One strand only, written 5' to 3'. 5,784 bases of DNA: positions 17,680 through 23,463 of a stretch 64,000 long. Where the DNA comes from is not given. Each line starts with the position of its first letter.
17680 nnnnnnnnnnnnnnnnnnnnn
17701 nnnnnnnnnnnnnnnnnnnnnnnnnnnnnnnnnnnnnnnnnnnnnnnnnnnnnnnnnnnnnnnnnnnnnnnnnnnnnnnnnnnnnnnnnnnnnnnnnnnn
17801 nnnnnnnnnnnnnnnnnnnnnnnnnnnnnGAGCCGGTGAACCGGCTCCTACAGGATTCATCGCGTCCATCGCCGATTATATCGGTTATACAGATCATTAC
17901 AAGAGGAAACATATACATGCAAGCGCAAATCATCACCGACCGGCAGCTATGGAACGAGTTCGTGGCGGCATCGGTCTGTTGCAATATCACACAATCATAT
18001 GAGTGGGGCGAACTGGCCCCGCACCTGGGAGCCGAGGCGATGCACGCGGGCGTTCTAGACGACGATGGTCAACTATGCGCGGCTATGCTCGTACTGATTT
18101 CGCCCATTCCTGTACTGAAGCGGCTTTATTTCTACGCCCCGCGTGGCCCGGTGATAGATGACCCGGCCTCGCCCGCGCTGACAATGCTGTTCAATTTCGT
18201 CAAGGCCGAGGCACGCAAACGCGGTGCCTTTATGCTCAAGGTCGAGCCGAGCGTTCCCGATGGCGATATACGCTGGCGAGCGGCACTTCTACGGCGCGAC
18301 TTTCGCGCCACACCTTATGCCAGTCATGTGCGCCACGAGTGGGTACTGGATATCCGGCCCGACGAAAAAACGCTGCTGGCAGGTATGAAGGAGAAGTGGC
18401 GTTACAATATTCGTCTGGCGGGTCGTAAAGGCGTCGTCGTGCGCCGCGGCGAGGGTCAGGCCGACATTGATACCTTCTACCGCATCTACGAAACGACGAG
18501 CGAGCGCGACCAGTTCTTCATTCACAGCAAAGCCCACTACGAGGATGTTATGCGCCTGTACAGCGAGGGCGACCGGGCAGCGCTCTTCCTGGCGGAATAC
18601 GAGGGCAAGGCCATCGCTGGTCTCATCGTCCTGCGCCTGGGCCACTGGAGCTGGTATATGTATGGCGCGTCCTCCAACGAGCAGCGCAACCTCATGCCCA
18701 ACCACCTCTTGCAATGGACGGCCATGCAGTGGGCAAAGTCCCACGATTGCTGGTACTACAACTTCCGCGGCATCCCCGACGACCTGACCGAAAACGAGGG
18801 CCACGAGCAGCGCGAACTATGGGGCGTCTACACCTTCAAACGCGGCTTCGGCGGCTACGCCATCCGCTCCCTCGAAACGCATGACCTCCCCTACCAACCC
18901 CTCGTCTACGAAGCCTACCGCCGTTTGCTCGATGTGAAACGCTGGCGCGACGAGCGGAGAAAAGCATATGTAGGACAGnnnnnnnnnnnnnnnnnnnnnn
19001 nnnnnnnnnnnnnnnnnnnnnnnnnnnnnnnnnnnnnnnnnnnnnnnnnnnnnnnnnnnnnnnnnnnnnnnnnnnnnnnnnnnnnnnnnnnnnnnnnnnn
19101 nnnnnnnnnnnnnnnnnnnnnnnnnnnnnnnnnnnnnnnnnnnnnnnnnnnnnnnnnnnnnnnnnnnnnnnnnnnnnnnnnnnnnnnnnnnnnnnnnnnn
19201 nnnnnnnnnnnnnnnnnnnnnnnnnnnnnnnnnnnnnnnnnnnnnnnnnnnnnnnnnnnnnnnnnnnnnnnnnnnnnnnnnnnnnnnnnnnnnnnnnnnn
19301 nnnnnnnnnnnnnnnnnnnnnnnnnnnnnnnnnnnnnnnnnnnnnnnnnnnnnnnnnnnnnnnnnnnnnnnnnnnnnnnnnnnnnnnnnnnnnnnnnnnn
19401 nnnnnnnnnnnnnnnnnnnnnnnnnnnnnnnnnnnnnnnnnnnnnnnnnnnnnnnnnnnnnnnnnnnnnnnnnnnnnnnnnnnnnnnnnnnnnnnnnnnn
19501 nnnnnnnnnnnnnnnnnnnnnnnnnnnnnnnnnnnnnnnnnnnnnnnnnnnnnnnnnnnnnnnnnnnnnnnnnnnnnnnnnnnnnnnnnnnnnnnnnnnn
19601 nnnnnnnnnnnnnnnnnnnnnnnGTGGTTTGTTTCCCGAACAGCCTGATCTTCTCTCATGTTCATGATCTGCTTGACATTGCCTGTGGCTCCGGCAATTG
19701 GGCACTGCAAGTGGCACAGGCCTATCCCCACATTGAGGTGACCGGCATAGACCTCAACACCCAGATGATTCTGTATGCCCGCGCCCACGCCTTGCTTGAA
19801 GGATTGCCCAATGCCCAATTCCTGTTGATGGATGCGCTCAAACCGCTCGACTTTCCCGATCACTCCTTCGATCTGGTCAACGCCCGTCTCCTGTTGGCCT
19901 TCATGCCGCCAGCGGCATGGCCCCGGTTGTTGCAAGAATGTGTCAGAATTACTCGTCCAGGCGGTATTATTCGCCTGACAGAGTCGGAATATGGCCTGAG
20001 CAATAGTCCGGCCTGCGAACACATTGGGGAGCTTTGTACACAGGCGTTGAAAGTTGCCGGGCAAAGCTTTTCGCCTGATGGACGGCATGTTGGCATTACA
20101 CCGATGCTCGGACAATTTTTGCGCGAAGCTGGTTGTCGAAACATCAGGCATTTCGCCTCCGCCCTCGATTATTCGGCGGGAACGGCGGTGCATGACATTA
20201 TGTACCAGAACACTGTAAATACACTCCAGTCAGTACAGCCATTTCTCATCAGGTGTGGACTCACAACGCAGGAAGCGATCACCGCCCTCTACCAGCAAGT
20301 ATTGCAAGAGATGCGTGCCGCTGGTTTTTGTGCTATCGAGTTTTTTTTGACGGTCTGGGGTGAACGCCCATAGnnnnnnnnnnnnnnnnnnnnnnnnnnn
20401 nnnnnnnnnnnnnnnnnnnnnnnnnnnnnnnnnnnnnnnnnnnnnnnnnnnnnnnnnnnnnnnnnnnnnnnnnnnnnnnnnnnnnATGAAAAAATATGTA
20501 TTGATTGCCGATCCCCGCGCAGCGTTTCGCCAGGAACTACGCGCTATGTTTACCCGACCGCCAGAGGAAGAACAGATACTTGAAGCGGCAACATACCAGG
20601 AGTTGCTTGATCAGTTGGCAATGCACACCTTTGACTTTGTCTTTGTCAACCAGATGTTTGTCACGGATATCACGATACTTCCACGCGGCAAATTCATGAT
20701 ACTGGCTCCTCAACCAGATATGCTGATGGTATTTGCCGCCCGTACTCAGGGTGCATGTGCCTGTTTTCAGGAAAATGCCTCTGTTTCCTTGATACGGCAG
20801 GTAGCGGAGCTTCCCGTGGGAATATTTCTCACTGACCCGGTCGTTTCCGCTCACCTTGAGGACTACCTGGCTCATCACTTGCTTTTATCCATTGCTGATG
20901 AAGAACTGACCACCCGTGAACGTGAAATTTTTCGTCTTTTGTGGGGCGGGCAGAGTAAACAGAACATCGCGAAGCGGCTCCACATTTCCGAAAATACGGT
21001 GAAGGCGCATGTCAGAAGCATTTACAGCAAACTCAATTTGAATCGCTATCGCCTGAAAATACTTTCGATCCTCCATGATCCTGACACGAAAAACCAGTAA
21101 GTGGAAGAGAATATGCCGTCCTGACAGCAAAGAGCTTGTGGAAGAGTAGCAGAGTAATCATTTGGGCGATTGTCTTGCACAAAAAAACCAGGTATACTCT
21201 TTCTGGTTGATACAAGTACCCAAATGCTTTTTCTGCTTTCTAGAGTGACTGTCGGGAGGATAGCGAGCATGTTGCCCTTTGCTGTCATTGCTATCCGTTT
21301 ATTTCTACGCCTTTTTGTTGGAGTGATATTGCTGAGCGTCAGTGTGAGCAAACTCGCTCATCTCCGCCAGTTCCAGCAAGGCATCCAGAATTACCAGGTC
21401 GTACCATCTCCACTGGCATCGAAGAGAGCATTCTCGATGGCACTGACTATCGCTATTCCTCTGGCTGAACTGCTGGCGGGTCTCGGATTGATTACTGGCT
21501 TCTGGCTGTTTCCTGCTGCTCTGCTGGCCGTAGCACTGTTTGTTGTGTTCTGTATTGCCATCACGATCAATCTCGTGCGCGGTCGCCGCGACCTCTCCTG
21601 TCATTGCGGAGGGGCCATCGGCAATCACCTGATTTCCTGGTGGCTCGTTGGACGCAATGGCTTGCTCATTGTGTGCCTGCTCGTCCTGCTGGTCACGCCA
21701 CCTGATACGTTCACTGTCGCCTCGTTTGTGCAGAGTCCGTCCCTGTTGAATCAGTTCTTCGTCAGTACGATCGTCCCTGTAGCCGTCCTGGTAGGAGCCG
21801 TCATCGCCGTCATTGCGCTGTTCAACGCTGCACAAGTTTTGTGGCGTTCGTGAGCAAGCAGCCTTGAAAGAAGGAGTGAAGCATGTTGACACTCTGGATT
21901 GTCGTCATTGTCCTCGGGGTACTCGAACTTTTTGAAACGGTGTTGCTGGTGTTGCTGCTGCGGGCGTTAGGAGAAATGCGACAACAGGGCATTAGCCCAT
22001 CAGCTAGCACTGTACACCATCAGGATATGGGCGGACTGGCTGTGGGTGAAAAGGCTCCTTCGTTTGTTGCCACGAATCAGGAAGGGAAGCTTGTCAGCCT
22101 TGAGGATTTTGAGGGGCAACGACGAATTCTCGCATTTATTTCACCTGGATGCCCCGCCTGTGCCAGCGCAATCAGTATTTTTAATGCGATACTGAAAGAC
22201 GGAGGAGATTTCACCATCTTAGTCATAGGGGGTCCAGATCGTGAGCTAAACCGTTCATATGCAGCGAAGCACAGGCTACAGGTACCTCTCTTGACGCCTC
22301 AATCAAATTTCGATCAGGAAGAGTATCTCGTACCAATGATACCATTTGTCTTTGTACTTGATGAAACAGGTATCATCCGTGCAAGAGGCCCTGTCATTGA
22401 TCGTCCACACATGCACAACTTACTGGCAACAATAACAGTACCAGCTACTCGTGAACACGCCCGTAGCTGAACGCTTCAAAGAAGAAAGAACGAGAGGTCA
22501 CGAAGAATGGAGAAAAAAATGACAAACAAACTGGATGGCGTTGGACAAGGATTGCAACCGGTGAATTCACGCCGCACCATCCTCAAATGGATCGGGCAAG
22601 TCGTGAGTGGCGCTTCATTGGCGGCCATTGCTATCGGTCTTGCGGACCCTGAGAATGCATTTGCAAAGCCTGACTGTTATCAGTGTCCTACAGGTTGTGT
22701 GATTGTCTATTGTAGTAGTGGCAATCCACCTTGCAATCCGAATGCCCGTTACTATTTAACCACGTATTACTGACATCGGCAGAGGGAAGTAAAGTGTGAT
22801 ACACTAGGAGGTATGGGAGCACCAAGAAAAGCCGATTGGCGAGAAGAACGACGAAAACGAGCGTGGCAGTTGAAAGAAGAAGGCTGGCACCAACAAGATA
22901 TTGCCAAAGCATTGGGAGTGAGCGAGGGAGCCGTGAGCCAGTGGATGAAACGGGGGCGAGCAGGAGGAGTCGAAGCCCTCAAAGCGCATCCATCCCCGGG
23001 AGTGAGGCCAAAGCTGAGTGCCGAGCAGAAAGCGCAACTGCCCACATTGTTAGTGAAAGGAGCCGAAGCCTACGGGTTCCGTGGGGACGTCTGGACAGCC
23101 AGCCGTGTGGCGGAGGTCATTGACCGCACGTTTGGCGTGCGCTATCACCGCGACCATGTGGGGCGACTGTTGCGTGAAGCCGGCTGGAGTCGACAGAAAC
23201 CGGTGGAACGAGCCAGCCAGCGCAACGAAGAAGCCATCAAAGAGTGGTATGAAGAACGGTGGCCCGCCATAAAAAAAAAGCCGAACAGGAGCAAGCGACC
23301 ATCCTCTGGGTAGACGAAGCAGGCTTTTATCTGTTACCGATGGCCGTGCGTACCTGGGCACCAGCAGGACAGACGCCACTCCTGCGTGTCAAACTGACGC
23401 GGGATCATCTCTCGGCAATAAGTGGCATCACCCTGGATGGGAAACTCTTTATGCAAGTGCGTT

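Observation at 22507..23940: IS630 insertion splits a Tat-signal, 12-cysteine small secreted protein gene; the intact ORF can be rebuilt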

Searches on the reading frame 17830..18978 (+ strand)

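Call 57: search_protein_families(library=pfam, max_evalue=0.01, proteins=[window:17830-18978:+])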
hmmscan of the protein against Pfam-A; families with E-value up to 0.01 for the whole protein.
window:17830-18978:+ (383 aa): 2 families
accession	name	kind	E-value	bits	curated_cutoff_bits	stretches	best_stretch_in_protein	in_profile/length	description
PF02388.22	FemAB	-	9.7e-50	170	24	3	261-364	307-402/406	FemAB family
PF13480.13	Acetyltransf_6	-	7.5e-15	55.8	22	1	189-314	6-136/143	Acetyltransferase (GNAT) domain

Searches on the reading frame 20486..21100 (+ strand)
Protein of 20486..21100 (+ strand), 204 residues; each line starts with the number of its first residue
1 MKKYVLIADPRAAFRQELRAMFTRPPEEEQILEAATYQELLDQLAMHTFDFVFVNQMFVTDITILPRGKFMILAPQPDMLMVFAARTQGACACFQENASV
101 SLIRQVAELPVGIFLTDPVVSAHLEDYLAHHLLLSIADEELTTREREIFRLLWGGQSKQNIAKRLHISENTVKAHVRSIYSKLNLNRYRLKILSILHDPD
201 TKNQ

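Call 4: search_protein_families(library=pfam, max_evalue=1, proteins=[window:20486-21100:+])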
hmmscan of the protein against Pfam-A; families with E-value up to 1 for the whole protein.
window:20486-21100:+ (204 aa): 16 families
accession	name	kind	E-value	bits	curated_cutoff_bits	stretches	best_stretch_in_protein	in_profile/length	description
PF00196.25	GerE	-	1e-15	57.5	23.5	1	140-186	2-48/57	Bacterial regulatory proteins, luxR family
PF08281.18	Sigma70_r4_2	-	3e-08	33.6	25.7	1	139-177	9-48/54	Sigma-70, region 4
PF04545.22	Sigma70_r4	-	9e-06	25.6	24.1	1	140-183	4-48/50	Sigma-70, region 4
PF13412.12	HTH_24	-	0.00023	21.1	21.9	1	154-177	16-39/48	Winged helix-turn-helix DNA-binding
PF12840.13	HTH_20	-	0.0016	18.8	27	1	146-177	7-40/51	Helix-turn-helix domain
PF13556.12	HTH_30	-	0.0025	18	27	1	155-185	12-42/59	PucR C-terminal helix-turn-helix domain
PF13384.12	HTH_23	-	0.0035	17.6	24.6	1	147-173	9-35/50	Homeodomain-like domain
PF02796.21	HTH_7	-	0.01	16.4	23.8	1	146-173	12-39/45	Helix-turn-helix domain of resolvase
PF04967.18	HTH_10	-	0.016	15.5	23.1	1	159-183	27-51/53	HTH DNA binding domain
PF13542.12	HTH_Tnp_ISL3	-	0.038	13.9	27.4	1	145-174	17-45/51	Helix-turn-helix domain of transposase family ISL3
PF04218.19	CENP-B_N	-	0.043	13.9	21.2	1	141-173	7-40/53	CENP-B N-terminal DNA-binding domain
PF14493.12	HTH_40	-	0.047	14.4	27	1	149-182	6-39/89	Helix-turn-helix domain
PF21476.4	PF0610-like_N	-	0.053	14.2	33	1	142-179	1-38/50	PF0610-like, N-terminal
PF13936.12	HTH_38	-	0.06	13.5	27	1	141-176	5-41/44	Helix-turn-helix domain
PF00072.30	Response_reg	-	0.067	13.8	30.2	1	5-55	1-49/111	Response regulator receiver domain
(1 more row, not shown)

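Call 5: search_protein_families(library=ncbifam, max_evalue=1, proteins=[window:20486-21100:+])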
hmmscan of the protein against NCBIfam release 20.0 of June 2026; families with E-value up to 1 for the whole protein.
window:20486-21100:+ (204 aa): 43 families (the best 25 are shown)
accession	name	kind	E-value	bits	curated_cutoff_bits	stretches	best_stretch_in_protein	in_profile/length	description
NF047785.1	respo_reg_MadR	equivalog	3.2e-15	56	300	2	136-187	144-195/209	MadR family response regulator transcription factor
NF007505.1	PRK10100.1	equivalog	5.9e-11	42.4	250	1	121-185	121-189/204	biofilm master transcriptional regulator CsgD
NF007935.0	PRK10651.1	equivalog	1.9e-10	40.3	250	1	137-186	152-201/216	two-component system response regulator NarL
NF052445.1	RespRegMctR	equivalog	2.9e-09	36.6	300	1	138-186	142-190/205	two-component system response regulator MctR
NF003420.0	PRK04841.1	equivalog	4.7e-09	34.8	537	1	139-186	837-884/903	HTH-type transcriptional regulator MalT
TIGR03020.2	EpsA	equivalog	1.7e-08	34.4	170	1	137-186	187-236/247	XrtB/PEP-CTERM-associated transcriptional regulator EpsA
NF007708.0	PRK10403.1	equivalog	2.6e-08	33.6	343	1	119-186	129-199/215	nitrate/nitrite response regulator protein NarP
NF011896.0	PRK15369.1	equivalog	3.1e-07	30.2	242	1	138-185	147-194/211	two component system response regulator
TIGR02937.1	sigma70-ECF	superfamily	3.3e-07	30.1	42.9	1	131-184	109-162/165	sigma-70 family RNA polymerase sigma factor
TIGR03541.1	reg_near_HchA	equivalog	3.9e-07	29.8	215.6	1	139-185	170-216/232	PA1136 family autoinducer-binding transcriptional regulator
NF007403.0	PRK09935.1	equivalog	5e-07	29.5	271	1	138-186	147-195/210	fimbria biosynthesis transcriptional regulator FimZ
NF041830.1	RR_TF_ErdR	exception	8.1e-07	29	390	1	5-186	4-196/213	response regulator transcription factor ErdR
TIGR02985.1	Sig70_bacteroi1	subfamily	1.4e-06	28.6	126.4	1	139-183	113-158/162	RNA polymerase sigma-70 factor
NF052366.1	photon_PedR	equivalog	5.3e-06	26.5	120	1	140-185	2-47/74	photosynthetic electron transport-dependent transcriptional regulator PedR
NF041232.1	BagY_FevT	exception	9.7e-06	24.7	700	1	137-186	293-342/367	LuxR family transcriptional regulator BagY/FevT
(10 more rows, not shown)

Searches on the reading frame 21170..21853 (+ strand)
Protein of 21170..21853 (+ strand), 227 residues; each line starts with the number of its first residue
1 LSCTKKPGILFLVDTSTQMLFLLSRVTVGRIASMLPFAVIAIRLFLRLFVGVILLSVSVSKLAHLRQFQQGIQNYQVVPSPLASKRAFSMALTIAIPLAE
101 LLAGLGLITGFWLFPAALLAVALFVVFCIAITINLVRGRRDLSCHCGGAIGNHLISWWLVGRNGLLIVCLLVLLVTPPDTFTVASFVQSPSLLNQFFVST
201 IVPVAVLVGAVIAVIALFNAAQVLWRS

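Call 4: search_protein_families(library=pfam, max_evalue=1, proteins=[window:21170-21853:+])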
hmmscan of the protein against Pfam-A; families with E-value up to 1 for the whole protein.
window:21170-21853:+ (227 aa): 2 families
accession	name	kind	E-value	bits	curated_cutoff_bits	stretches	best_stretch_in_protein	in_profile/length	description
PF07291.16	MauE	-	1.1e-22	81.1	27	1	43-174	5-126/128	Methylamine utilisation protein MauE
PF07681.17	DoxX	-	3.9e-06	27.8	23.6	1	44-128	3-80/85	DoxX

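Call 5: search_protein_families(library=ncbifam, max_evalue=1, proteins=[window:21170-21853:+])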
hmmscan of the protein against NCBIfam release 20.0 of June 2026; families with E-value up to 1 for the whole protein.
window:21170-21853:+ (227 aa): 1 family
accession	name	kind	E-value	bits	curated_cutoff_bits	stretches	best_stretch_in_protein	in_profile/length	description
NF045576.1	BT_3928_fam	equivalog_domain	0.033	13.3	250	1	45-189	4-145/358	BT_3928 family protein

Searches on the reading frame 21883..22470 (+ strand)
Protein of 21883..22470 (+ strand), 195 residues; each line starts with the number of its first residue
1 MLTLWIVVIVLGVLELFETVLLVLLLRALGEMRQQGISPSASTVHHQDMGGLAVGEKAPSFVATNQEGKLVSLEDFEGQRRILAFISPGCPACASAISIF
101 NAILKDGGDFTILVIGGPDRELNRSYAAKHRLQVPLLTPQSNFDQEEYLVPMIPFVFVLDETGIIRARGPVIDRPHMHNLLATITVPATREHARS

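Call 4: search_protein_families(library=pfam, max_evalue=1, proteins=[window:21883-22470:+])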
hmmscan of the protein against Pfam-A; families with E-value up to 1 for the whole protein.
window:21883-22470:+ (195 aa): 3 families
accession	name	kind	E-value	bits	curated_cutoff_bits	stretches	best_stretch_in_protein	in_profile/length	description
PF00578.27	AhpC-TSA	-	6.5e-12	45.9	26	1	54-167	1-123/124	AhpC/TSA family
PF08534.16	Redoxin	-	1.8e-10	41.2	26.6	1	54-175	2-138/148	Redoxin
PF02630.20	SCO1-SenC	-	0.047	14.1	22.8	1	60-105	3-49/134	SCO1/SenC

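Call 5: search_protein_families(library=ncbifam, max_evalue=1, proteins=[window:21883-22470:+])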
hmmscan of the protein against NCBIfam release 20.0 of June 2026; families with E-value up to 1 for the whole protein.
window:21883-22470:+ (195 aa): 10 families
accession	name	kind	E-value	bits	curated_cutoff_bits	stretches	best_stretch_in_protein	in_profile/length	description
TIGR02661.1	MauD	equivalog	7e-15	55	188.6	1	18-184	16-178/189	methylamine dehydrogenase accessory protein MauD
NF002854.0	PRK03147.1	subfamily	3.1e-08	33.7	170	1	46-166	30-153/176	thiol-disulfide oxidoreductase ResA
NF006960.0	PRK09437.1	equivalog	1e-05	25.5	140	1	50-139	2-94/156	thioredoxin-dependent thiol peroxidase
NF001808.0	PRK00522.1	equivalog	6.8e-05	22.3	123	1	52-115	18-82/167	thiol peroxidase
NF041202.1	StoA_CxxC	exception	0.0014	18.5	210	1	59-166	34-145/163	endospore biogenesis thiol-disulfide oxidoreductase StoA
NF053650.1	PerredPrxQDein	equivalog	0.0063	16.5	260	1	59-140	2-85/148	thioredoxin-dependent peroxiredoxin PrxQ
TIGR00411.1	redox_disulf_1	equivalog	0.08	13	92.75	1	84-110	5-31/82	MJ0307 family thioredoxin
NF009668.0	PRK13189.1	equivalog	0.12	11.6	211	1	49-102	7-61/224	peroxiredoxin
TIGR03759.1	conj_TIGR03759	hypoth_equivalog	0.23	10.9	126.4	1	77-134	107-162/200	TIGR03759 family integrating conjugative element protein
TIGR02540.1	gpx7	equivalog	0.25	11.1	207.3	1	60-115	4-59/153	putative glutathione peroxidase Gpx7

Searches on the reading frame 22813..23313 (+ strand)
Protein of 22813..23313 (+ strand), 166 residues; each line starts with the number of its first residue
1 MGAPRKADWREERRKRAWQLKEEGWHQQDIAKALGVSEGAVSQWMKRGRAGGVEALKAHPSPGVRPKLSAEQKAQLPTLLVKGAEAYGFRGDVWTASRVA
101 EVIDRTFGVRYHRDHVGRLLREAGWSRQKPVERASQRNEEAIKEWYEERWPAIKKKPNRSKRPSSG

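Call 4: search_protein_families(library=pfam, max_evalue=1, proteins=[window:22813-23313:+])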
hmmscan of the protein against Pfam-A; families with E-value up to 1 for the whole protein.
window:22813-23313:+ (166 aa): 25 families
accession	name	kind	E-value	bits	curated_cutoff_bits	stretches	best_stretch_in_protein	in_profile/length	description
PF13592.12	HTH_33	-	2e-19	69.4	25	1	92-148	3-59/60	Winged helix-turn helix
PF13565.12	HTH_32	-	8.4e-12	45.9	33.7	1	41-120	2-73/73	Homeodomain-like domain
PF13551.12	HTH_29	-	1e-08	35.6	28.1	1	14-74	1-64/64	Winged helix-turn helix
PF13384.12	HTH_23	-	1e-08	35.2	24.6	1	9-57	2-50/50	Homeodomain-like domain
PF13518.12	HTH_28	-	1.1e-07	32.3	25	1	14-60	2-48/52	Helix-turn-helix domain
PF08281.18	Sigma70_r4_2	-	2.6e-06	27.4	25.7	1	22-50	24-52/54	Sigma-70, region 4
PF04545.22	Sigma70_r4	-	5.6e-06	26.2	24.1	1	22-49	18-45/50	Sigma-70, region 4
PF06056.18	Terminase_5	-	0.0001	22.6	20.3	1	13-56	2-45/58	Putative ATPase subunit of terminase (gpP-like)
PF14549.12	P22_Cro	-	0.0003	21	30.2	1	27-45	12-30/60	DNA-binding transcriptional regulator Cro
PF01381.28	HTH_3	-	0.00044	20.7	23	1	20-46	5-31/55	Helix-turn-helix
PF16509.11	KORA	-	0.00071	20.2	26.7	1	11-48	17-54/84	TrfB plasmid transcriptional repressor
PF15943.11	YdaS_toxin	-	0.00089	19.5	30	1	27-47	11-31/65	Bacterial toxin YdaS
PF01527.26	HTH_Tnp_1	-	0.0022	18.6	24.1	1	6-67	4-61/75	Transposase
PF10668.15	Phage_terminase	-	0.0066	16.6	22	1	5-44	3-42/67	Phage terminase small subunit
PF22943.2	HTH_68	-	0.012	15.7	27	1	17-47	10-40/45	Putative helix-turn-helix domain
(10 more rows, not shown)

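Call 5: search_protein_families(library=ncbifam, max_evalue=1, proteins=[window:22813-23313:+])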
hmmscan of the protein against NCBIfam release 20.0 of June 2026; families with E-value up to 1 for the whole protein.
window:22813-23313:+ (166 aa): 16 families
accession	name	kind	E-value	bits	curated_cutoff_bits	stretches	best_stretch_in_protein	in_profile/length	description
NF033545.0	transpos_IS630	equivalog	1.5e-30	106.7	100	1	13-154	1-137/299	IS630 family transposase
NF033577.2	transpos_IS481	equivalog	6.9e-09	35.6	224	1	16-148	5-125/284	IS481 family transposase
TIGR02937.1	sigma70-ECF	superfamily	1.8e-05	24.4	42.9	1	12-50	120-159/165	sigma-70 family RNA polymerase sigma factor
NF033546.1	transpos_IS21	equivalog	6.9e-05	22.5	160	1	19-131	3-104/294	IS21 family transposase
NF033516.0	transpos_IS3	equivalog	0.00044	19.6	160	2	19-63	9-53/369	IS3 family transposase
TIGR00721.1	tfx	subfamily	0.004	17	60.25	1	12-47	9-44/137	Tfx family DNA-binding protein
NF047515.1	SpiroCoCo_C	equivalog_domain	0.012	14.8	125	1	13-41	281-309/313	SpiroCoCo family coiled-coil protein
NF053881.1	TransRegDeoRBac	equivalog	0.015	14.5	420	1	23-56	19-52/311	DNA-binding transcriptional repressor DeoR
TIGR03070.1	couple_hipB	subfamily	0.022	14.7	71.65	1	21-42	12-33/58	type II toxin-antitoxin system Y4mF family antitoxin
NF040601.1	TerS_not_xtmA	equivalog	0.032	13.9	120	1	4-46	2-44/233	phage terminase small subunit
NF033594.2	transpos_ISNCY_2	equivalog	0.042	13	250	1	21-163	7-124/368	ISNCY family transposase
NF046037.1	carphisopro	domain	0.043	14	38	1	29-49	13-33/54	carph-isopro domain-containing protein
TIGR02959.1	SigZ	equivalog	0.1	12.4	168.65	1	20-50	111-142/170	RNA polymerase sigma factor SigZ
NF003054.0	PRK03975.1-1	equivalog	0.12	12.4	239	1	14-44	41-71/171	putative transcriptional regulator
NF002620.0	PRK02277.1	subfamily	0.14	11.8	115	1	15-47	9-41/201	orotate phosphoribosyltransferase-like protein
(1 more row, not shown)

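Call 56: find_encoding_contigs(protein=window:22813-23313:+, flank=2500, max_places=10)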
Protein window:22813-23313:+ (166 aa): no gene with exactly this product is on record in the collection.
